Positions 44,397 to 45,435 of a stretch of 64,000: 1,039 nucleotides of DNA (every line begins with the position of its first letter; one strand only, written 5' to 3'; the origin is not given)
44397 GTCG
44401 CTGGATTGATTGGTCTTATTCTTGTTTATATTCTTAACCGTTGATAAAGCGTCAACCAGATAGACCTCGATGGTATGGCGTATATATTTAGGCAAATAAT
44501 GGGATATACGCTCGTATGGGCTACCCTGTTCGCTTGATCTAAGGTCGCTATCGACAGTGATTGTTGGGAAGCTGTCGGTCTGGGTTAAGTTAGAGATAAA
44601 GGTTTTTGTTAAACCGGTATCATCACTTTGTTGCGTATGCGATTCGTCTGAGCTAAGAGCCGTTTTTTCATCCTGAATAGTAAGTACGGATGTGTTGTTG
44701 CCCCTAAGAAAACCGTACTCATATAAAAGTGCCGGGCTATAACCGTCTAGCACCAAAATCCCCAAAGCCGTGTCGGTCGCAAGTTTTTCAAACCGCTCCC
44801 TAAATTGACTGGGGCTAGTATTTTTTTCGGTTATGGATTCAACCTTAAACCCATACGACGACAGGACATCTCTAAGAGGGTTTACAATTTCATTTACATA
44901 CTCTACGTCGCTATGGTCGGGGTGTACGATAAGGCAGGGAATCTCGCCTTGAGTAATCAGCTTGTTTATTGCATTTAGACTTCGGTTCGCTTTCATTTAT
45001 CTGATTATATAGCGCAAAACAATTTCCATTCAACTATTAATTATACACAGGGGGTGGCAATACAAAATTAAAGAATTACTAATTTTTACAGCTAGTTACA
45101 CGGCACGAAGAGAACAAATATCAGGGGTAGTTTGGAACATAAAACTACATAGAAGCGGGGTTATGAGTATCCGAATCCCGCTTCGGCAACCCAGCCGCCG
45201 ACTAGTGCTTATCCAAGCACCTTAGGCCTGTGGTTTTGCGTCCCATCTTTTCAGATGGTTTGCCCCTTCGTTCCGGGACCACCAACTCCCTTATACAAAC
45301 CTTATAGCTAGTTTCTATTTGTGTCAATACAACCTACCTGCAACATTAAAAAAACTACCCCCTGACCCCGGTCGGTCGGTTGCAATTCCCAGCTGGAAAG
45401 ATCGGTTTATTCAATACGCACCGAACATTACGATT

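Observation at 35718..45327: A second-messenger riboswitch wired to a 3092-aa cytoplasmic TPR scaffold: candidate undescribed c-di-GMP-controlled system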

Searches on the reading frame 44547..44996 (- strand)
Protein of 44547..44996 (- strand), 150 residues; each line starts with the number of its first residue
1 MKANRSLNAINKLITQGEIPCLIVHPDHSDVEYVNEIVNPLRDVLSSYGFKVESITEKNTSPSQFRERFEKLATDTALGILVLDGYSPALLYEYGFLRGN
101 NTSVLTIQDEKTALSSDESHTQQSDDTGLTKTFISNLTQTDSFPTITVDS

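Call 19: search_protein_families(library=pfam, alignment_id=A1, max_evalue=0.001)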
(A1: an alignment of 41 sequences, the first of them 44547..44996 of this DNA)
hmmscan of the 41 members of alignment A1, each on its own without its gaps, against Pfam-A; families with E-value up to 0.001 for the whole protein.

A. member 1, window:44547-44996:- (150 aa): 0 families

B. families by the number of members that match (of 41 scanned): 31 families (the first 25 are shown)
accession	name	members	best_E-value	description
PF10137.14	CAP12-PCTIR_TIR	18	2.5e-07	CAP12/Pycsar effector protein, TIR domain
PF13424.12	TPR_12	17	1.3e-24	Tetratricopeptide repeat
PF00515.34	TPR_1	8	1.3e-39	Tetratricopeptide repeat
PF13374.12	TPR_10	8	5e-12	Tetratricopeptide repeat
PF07719.23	TPR_2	6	2.6e-31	Tetratricopeptide repeat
PF05014.21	Nuc_deoxyrib_tr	6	2.3e-05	Nucleoside 2-deoxyribosyltransferase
PF13181.12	TPR_8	5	3.8e-22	Tetratricopeptide repeat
PF14938.12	SNAP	5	2.7e-09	Soluble NSF attachment protein, SNAP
PF13428.12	TPR_14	4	4e-10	Tetratricopeptide repeat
PF20308.4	TPR-S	4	7.5e-07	Tetratricopeptide Repeats-Sensor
PF13432.12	TPR_16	2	2.3e-20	Tetratricopeptide repeat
PF24885.1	TPR_NPHP3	2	0.0001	Nephrocystin-3 TPR domain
PF13414.12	TPR_11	1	1.7e-38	TPR repeat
PF13431.12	TPR_17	1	9.5e-27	Tetratricopeptide repeat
PF13371.12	TPR_9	1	2.5e-09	Tetratricopeptide repeat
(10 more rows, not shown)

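Call 25: search_solved_structures(query=A2, max_evalue=10, show_alignments=2)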
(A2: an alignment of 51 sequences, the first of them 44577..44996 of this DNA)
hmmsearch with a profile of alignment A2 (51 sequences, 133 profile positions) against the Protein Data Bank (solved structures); distinct sequences matched with E-value up to 10: 13.
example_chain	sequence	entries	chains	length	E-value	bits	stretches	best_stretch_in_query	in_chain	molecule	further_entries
9lmq_A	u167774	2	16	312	0.11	15.6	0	75-93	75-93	CD-NTase-associated protein 12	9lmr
7xoz_B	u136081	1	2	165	0.15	15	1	19-77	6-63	ADP-ribosyl cyclase/cyclic ADP-ribose hydrolase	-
7xoz_A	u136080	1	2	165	0.15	15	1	19-77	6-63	ADP-ribosyl cyclase/cyclic ADP-ribose hydrolase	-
9r1o_A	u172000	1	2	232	0.19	14.8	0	19-68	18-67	sc-apCC-6-DPH-NR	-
9s6k_B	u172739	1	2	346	0.43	13.6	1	19-52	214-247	GTP pyrophosphokinase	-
7uxr_A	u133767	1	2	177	0.44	13.6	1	25-77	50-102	TIR domain protein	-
2l69_A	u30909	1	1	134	0.44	13.5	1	29-75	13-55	Rossmann 2x3 fold protein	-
1ru7_B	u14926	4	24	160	0.5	13.4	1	21-71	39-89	hemagglutinin | Hemagglutinin HA2 chain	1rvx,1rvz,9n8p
2a0k_A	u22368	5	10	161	0.82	12.7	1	30-113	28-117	Nucleoside 2-deoxyribosyltransferase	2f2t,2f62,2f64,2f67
9u5s_A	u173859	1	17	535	0.96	12.5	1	6-67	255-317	Outer membrane lipoprotein BfpB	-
1s2d_A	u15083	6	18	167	1.1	12.3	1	76-101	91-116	Nucleoside 2-deoxyribosyltransferase | purine trans deoxyribosylase | Nucleoside deoxyribosyltransferase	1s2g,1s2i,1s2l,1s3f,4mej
8qae_A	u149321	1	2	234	1.1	12.2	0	25-67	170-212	sc-apCC-6-SLLA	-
8qad_A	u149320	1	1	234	4.6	10.3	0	24-68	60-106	sc-apCC-6-LLIA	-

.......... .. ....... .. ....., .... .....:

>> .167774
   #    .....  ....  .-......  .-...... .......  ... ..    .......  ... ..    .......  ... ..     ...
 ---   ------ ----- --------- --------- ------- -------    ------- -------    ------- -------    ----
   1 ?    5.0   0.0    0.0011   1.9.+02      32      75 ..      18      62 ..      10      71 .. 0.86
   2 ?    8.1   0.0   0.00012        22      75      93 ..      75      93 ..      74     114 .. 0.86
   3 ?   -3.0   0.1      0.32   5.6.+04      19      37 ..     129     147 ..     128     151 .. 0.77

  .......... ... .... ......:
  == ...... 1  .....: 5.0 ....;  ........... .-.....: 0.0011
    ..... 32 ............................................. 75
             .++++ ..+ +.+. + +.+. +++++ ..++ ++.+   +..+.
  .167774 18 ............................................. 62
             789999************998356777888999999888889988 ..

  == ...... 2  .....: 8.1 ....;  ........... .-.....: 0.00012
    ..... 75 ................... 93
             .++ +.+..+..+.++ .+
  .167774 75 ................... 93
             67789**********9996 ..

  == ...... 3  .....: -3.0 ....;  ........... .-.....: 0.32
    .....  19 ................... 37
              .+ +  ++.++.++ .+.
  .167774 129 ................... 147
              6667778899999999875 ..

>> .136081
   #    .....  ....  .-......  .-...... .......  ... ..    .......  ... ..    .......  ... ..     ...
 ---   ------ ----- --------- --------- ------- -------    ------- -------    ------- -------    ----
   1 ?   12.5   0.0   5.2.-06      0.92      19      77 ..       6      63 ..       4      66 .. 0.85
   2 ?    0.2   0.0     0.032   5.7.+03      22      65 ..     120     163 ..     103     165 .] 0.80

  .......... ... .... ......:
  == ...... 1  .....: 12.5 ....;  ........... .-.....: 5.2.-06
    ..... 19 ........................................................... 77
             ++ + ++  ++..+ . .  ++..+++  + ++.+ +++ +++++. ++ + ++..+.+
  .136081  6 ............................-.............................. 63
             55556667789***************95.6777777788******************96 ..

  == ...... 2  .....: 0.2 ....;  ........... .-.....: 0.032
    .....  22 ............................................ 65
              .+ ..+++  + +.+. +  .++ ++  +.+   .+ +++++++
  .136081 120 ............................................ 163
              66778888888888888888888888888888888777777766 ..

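Call 26: find_homologous_proteins(query=A2, max_evalue=0.001)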
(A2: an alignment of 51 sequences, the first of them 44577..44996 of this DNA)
Query A2 (51 sequences) (140 aa, profile of the alignment): 32 proteins with E <= 0.001 among 1024 candidates.
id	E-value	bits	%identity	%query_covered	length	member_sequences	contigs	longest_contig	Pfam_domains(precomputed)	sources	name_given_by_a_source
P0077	9.1e-27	111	19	76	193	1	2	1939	-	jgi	-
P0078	6.9e-26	108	21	64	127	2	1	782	-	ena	-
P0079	4.2e-19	87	29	59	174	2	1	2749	-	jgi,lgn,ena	-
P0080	1.7e-18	85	33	51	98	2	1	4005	-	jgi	jgi:nucleoside 2-deoxyribosyltransferase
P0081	9.0e-18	82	32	56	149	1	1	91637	-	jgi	jgi:hypothetical protein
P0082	4.0e-17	80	28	48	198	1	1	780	-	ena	-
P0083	5.5e-17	80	30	62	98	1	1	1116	-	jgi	-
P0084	7.5e-17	79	32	56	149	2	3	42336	-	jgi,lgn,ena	-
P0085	1.5e-16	78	33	35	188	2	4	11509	-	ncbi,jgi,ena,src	-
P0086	3.1e-16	77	32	47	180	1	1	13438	-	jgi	jgi:hypothetical protein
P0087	3.1e-16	77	26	59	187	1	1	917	-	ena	-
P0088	6.2e-16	76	29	35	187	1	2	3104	-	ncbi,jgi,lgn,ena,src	-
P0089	1.1e-15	75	29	55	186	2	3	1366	-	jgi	jgi:hypothetical protein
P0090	1.2e-15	75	32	40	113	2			-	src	-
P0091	2.2e-15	75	34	31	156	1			-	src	-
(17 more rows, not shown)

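Call 33: predict_structure(alignment_id=A2)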
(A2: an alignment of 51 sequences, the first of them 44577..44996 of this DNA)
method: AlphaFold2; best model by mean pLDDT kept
length: 140 residues; sequences in the alignment: 51
mean_pLDDT: 79.1   pTM: 0.67
mean pLDDT of the five models: 79.1, 78.8, 78.6, 77.9, 77.7
residues with pLDDT >= 90: 64; 70-90: 29; 50-70: 32; < 50: 15
segments of 3 or more residues with pLDDT < 50: 119-126, 138-140
pLDDT, mean of each block of 10 residues (from residue 1): 57 72 85 89 95 89 93 97 85 95 93 56 47 54
secondary structure, 60 per line:
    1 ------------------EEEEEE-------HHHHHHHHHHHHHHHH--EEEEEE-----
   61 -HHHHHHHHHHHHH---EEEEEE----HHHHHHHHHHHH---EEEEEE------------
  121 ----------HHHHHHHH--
elements in order: E19-24 H32-47 E50-55 H62-74 E78-83 H88-99 E103-108 H131-138

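Call 38: fold_search(model_id=the predicted structure, library=pdb)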
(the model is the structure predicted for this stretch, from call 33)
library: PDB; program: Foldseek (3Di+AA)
matches with E <= 10: 1679; with E <= 0.001: 3
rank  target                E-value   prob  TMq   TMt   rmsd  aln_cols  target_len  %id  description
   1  9i9q_A                6.0e-04  1.00  0.54  0.56   3.4       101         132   13  Crystal structure of DNPH1 bound by compound 2. (released 2025-11-12)
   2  9ia6_C                6.8e-04  1.00  0.51  0.56   3.3        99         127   16  Crystal structure of DNPH1 bound by compound 3. (released 2025-11-12)
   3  9i9q_D                8.9e-04  1.00  0.53  0.55   3.6        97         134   13  Crystal structure of DNPH1 bound by compound 2. (released 2025-11-12)
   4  8os9_B                1.0e-03  1.00  0.52  0.57   3.4       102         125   18  Structure of Homo sapiens 2'-deoxynucleoside 5'-phosphate N-hydrolase 1 (DNPH1) (released 2023-08-30)
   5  9ia6_A                1.0e-03  1.00  0.46  0.50   4.2        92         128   15  Crystal structure of DNPH1 bound by compound 3. (released 2025-11-12)
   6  8osc_A                1.1e-03  1.00  0.51  0.60   3.0        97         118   18  Structure of Homo sapiens 2'-deoxynucleoside 5'-phosphate N-hydrolase 1 (DNPH1) bound to deoxyuridine 5'- monophosphat (released 2023-08-30)
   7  4jen_B                1.1e-03  1.00  0.51  0.57   4.0        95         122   18  Structure of Clostridium botulinum CMP N-glycosidase, BcmB (released 2013-09-11)
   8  9i9q_B                1.2e-03  1.00  0.50  0.57   3.8        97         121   14  Crystal structure of DNPH1 bound by compound 2. (released 2025-11-12)
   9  9ia6_B                1.3e-03  1.00  0.50  0.53   4.1       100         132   14  Crystal structure of DNPH1 bound by compound 3. (released 2025-11-12)
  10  4jen_A                1.5e-03  1.00  0.50  0.58   3.4        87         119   17  Structure of Clostridium botulinum CMP N-glycosidase, BcmB (released 2013-09-11)
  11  8os9_A                1.7e-03  1.00  0.51  0.56   3.5       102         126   19  Structure of Homo sapiens 2'-deoxynucleoside 5'-phosphate N-hydrolase 1 (DNPH1) (released 2023-08-30)
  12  9b7d_C                2.1e-03  1.00  0.45  0.35   6.0       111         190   12  Structure of ThsB-Tad3 complex (released 2025-01-22)
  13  8pqr_D                2.7e-03  1.00  0.49  0.46   3.8       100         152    9  Nucleoside 2'deoxyribosyltransferase from Chroococcidiopsis thermalis PCC 7203 WT bound to DAD_Immucillin-H (released 2024-02-21)
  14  4lsz_C                2.7e-03  0.99  0.38  0.38   6.5       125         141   14  Caspase-7 in Complex with DARPin D7.18 (released 2014-07-02)
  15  1y9j_MODEL_1_A        2.7e-03  0.98  0.35  0.35   5.8       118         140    9  Solution structure of the rat Sly1 N-terminal domain (released 2005-02-15)
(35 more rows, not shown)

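Call 43: find_related_loci(query=A3, collection=genome_contigs, flank=10000)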
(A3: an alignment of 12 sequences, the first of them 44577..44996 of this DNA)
Query A3 (140 aa) in genome_contigs; peptide patterns used: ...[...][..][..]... (x = any residue, [..] = any of these).
29 stretches matched a pattern; 14 encode a relative of the query (tblastn E <= 1e-3); 14 distinct loci.
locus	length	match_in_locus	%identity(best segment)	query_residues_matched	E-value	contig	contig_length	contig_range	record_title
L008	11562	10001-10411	34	12-140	1e-23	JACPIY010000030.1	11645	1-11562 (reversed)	MAG: Deltaproteobacteria bacterium isolate NC_groundwater_453_Ag_B-0.1um_42_10 S34_3B_scaffold_71718, whole genome shotg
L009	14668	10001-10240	30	34-114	1e-8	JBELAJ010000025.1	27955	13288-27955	MAG: Terriglobia bacterium isolate SPRUCE 90 SPRUCE_90_25, whole genome shotgun sequence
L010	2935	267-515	30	33-113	6e-8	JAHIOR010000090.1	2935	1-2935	MAG: Patescibacteria group bacterium isolate KR13_S3.mb.140 KR13_S3.mb.140_k141_327119, whole genome shotgun sequence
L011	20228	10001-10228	29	33-109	3e-7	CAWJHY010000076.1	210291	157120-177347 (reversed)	MAG: uncultured Acidobacteriota bacterium isolate MFD03323.bin.2.41 genome assembly, contig: contig_50784, whole genome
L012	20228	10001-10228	30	33-109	4e-7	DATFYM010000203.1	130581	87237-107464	MAG TPA_asm: Terriglobia bacterium isolate SMAG_U9543 k141_378790, whole genome shotgun sequence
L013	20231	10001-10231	27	33-110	3e-6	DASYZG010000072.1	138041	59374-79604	MAG TPA_asm: Terriglobia bacterium isolate SMAG_U6356 k141_614745, whole genome shotgun sequence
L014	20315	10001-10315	23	9-114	1e-5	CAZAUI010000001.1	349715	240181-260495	MAG TPA_asm: uncultured Thermoplasmata archaeon isolate SRP319275_co4_87 genome assembly, contig: NODE_7_length_349715_c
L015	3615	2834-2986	35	63-114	3e-5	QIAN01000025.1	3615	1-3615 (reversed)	MAG: Acidobacteria bacterium isolate gp1 AA128 14_0903_13_30cm_scaffold_257367_curated, whole genome shotgun sequence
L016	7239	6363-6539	29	57-109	7e-5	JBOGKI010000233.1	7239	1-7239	MAG: Terriglobia bacterium isolate SE1494_metabat2.bin.2_sub NODE_480_length_7239_cov_0.949663, whole genome shotgun seq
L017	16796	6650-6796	29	61-109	1e-4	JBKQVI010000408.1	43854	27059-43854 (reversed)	MAG: Terriglobia bacterium isolate SEr2D2E2F__bin_83 SEr2D2E2F_000000213957, whole genome shotgun sequence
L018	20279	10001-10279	23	21-114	1e-4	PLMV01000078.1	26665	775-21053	MAG: Syntrophaceae bacterium isolate fen_1165 73.20120800_E2X.4_contig_6815, whole genome shotgun sequence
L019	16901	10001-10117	33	76-114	8e-5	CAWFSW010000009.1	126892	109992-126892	MAG: uncultured Acidobacteriota bacterium isolate MFD01633.bin.1.212 genome assembly, contig: contig_40473, whole genome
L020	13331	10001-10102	38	76-109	2e-4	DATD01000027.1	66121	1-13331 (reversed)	MAG TPA_asm: Methanomassiliicoccus sp. UBA345 UBA345_contig_1993, whole genome shotgun sequence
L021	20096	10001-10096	38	78-109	3e-4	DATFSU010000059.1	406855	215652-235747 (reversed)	MAG TPA_asm: Candidatus Angelobacter sp. isolate SMAG_U9392 k141_2297390, whole genome shotgun sequence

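Call 57: search_protein_families(library=pfam, proteins=[window:44547-44996:-], max_evalue=10)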
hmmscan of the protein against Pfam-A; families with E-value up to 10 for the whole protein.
window:44547-44996:- (150 aa): 0 families

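Call 93: search_protein_families(library=pfam, alignment_id=A7, max_evalue=0.01)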
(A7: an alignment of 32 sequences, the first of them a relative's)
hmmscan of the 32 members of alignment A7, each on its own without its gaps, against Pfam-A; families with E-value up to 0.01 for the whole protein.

A. member 1, P0077 (193 aa): 1 family
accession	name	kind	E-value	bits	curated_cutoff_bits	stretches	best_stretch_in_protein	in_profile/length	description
PF10137.14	CAP12-PCTIR_TIR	-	0.00062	20.2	24.7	0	56-119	11-88/119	CAP12/Pycsar effector protein, TIR domain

B. families by the number of members that match (of 32 scanned): 2 families
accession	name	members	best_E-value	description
PF05014.21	Nuc_deoxyrib_tr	21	4.6e-05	Nucleoside 2-deoxyribosyltransferase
PF10137.14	CAP12-PCTIR_TIR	17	0.00016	CAP12/Pycsar effector protein, TIR domain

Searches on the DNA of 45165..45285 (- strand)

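Call 95: build_rna_model(alignment_id=A5)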
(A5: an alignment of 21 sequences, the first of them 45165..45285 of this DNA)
Model R1 built from alignment A5 (21 sequences, 131 columns); structure: RNAalifold consensus.
model positions 121; base pairs 24; branch points 2; effective number of sequences 2.04; information 0.59 bits per position. Calibrated on 0.2 Mb of random sequence (short: E-values are rough).
structure used (alignment columns):
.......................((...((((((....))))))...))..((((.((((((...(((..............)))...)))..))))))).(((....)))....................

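Call 96: search_with_rna_model(model_id=R1, sources=[window, L001, L002, L003, L004, L005, L006, L007, L009, L010, L011, L012, L013, L014, L015, L016, L017, L018, L019, L020, L021, L022, L023, L024, L025, L026, L027, L028, L029, L030, L031, L032, L033, L034, L035, L036, L037, L038, L039, L040, L041, L042, L043, L044, L045, L046, L047, L048, L049, L050, L051, L052, L053, L054, L055, L056, L057, L058, L059, L060, L061], max_evalue=1)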
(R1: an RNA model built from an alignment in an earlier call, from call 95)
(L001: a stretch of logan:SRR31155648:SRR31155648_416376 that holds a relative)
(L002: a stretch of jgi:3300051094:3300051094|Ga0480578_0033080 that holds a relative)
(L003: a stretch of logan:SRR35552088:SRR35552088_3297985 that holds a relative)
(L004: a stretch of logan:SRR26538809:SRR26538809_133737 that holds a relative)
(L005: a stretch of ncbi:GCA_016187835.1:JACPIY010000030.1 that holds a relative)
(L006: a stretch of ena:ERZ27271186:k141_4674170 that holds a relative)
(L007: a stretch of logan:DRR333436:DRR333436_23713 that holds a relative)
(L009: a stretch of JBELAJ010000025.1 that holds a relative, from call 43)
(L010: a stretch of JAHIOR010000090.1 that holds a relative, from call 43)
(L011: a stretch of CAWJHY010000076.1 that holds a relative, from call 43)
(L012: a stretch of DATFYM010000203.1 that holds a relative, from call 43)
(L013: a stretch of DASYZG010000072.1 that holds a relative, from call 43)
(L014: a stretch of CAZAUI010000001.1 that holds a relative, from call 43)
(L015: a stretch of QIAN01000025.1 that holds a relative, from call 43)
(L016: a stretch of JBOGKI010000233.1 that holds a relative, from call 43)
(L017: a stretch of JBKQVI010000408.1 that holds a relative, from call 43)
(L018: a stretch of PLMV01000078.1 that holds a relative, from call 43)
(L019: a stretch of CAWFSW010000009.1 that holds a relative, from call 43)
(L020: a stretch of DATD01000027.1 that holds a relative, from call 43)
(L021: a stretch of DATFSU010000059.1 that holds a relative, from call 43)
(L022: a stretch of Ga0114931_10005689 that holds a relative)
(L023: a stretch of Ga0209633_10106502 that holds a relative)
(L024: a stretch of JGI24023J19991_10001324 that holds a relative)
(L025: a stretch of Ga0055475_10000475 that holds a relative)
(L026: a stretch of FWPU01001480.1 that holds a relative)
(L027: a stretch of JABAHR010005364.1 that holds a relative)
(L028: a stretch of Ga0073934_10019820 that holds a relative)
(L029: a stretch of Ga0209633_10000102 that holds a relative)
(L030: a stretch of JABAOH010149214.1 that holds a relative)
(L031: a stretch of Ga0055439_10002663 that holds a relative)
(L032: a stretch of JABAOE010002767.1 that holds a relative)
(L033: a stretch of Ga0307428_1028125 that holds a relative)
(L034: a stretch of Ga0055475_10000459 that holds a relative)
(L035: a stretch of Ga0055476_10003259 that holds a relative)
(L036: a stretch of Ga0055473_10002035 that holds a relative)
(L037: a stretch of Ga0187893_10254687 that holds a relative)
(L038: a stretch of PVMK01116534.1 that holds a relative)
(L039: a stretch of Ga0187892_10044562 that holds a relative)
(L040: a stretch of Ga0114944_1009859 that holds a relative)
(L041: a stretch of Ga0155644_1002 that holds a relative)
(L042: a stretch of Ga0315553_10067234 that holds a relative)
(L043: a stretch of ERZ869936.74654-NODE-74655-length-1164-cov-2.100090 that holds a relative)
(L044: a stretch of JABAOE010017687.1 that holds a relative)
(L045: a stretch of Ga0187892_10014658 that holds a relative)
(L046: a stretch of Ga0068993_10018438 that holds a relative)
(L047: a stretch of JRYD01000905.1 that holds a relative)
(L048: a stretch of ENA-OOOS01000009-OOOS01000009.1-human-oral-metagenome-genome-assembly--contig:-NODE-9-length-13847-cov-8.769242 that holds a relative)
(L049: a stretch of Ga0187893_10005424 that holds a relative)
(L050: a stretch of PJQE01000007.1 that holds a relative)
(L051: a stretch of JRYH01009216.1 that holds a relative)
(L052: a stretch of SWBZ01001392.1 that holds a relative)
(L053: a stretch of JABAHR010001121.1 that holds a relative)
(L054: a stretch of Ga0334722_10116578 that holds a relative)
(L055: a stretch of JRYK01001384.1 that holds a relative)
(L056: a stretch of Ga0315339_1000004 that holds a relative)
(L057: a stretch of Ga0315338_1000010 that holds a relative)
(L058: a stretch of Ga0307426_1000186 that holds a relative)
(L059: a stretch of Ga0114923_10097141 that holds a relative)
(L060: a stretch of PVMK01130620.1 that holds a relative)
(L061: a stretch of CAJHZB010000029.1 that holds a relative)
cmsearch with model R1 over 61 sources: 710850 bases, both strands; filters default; matches with E-value up to 1: 23.
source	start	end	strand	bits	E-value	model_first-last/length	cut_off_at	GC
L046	824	944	+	127.7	1.3e-38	1-121/121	no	0.55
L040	2561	2681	+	125.9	5.4e-38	1-121/121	no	0.54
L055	10536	10656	+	125.4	7.5e-38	1-121/121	no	0.55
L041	6156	6276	+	122.6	6.3e-37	1-121/121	no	0.55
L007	5510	5630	+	121.7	1.3e-36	1-121/121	no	0.56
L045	2591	2711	+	120.9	2.2e-36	1-121/121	no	0.57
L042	1095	1215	+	119.7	5.4e-36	1-121/121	no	0.5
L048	10377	10496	+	115.6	1.2e-34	1-121/121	no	0.58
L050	10476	10595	+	115.6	1.2e-34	1-121/121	no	0.58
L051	3602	3722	+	113.1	7.9e-34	1-121/121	no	0.61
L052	10469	10589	+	111.9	1.9e-33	1-121/121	no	0.6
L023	773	893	+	111.8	2.1e-33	1-121/121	no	0.55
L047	5940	6060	+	111.8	2.1e-33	1-121/121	no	0.62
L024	10660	10780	+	109.7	1e-32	1-121/121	no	0.47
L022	5192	5313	+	108.7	2.1e-32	1-121/121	no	0.46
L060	10437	10550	+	105.4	2.7e-31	1-121/121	no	0.44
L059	1811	1924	+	104.5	5.2e-31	1-121/121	no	0.43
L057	10439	10552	+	103.5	1.1e-30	1-121/121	no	0.41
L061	10439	10552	+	101.8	4e-30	1-121/121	no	0.42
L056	10430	10543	+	101.2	5.9e-30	1-121/121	no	0.37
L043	1015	1133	+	85.1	1.1e-24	1-121/121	no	0.53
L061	10512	10624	-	12.4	0.59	1-121/121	no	0.32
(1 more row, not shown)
